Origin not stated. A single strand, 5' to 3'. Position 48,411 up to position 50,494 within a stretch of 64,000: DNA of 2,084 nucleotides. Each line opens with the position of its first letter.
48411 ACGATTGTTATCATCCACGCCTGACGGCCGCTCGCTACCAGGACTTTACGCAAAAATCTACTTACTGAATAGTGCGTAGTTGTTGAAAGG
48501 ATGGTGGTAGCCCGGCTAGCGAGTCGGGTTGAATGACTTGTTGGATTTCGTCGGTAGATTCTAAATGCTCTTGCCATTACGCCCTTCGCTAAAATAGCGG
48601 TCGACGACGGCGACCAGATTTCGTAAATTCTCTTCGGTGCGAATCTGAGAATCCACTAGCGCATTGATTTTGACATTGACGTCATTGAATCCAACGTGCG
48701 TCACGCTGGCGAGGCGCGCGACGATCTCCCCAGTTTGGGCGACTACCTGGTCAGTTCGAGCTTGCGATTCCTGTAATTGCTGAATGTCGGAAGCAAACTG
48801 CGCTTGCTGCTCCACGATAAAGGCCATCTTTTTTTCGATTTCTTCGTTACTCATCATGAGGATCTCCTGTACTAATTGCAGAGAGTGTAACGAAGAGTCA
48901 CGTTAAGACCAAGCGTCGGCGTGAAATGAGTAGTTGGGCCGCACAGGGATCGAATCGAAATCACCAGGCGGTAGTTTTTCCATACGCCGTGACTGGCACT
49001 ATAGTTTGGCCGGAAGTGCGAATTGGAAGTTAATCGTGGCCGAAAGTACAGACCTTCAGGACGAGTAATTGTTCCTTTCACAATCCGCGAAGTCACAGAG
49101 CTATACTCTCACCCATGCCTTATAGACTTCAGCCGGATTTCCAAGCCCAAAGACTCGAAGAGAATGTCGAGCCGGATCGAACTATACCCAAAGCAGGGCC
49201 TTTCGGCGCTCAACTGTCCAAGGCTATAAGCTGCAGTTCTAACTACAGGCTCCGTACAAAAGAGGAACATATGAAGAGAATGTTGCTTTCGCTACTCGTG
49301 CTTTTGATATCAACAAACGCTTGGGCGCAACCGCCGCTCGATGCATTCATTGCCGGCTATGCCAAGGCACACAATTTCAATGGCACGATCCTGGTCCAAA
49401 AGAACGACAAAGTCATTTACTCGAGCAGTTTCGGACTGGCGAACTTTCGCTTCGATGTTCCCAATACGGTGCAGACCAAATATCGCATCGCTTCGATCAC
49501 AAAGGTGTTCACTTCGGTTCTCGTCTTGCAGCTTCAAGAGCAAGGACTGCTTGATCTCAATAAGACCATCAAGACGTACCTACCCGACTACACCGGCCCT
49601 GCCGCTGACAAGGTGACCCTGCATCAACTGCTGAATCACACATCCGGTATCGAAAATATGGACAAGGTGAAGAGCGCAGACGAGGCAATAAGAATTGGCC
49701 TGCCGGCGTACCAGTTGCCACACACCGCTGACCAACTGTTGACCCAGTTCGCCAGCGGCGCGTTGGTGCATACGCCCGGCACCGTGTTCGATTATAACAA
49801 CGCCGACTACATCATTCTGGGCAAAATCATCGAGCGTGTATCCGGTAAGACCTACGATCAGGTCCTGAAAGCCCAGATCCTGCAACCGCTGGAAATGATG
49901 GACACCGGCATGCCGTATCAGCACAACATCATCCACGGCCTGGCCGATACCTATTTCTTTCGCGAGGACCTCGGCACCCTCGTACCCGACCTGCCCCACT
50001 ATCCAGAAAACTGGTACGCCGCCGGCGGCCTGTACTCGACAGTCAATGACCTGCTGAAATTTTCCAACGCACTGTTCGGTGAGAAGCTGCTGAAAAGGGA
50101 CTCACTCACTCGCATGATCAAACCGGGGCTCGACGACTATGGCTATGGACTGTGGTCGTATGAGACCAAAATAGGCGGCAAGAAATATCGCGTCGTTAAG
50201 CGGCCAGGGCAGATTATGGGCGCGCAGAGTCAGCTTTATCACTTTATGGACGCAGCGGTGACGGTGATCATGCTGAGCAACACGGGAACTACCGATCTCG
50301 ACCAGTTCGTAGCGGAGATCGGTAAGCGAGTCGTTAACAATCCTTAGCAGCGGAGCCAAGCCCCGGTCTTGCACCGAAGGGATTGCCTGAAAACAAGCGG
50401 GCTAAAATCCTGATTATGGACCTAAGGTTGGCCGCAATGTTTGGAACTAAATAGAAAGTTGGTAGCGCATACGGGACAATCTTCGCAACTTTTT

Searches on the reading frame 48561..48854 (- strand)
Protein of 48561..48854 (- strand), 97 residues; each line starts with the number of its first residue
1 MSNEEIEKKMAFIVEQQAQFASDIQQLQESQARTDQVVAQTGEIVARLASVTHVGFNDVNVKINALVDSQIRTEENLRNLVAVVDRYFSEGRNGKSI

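Call 82: search_protein_families(library=pfam, proteins=[window:48561-48854:-], max_evalue=0.01)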
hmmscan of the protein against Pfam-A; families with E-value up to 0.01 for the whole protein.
window:48561-48854:- (97 aa): 1 family
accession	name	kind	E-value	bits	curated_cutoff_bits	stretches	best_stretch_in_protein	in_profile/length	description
PF20155.4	TMP_3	-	0.002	18.3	41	1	4-56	11-64/192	Tape measure protein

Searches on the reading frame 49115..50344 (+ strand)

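Call 82: search_protein_families(library=pfam, proteins=[window:49115-50344:+], max_evalue=0.01)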
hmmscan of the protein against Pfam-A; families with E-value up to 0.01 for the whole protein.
window:49115-50344:+ (410 aa): 2 families
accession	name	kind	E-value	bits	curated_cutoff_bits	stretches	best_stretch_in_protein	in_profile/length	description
PF00144.29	Beta-lactamase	-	2.8e-58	198.1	27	1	76-394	2-314/329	Beta-lactamase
PF00768.25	Peptidase_S11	-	0.0085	16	27.6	0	120-153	32-65/239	D-alanyl-D-alanine carboxypeptidase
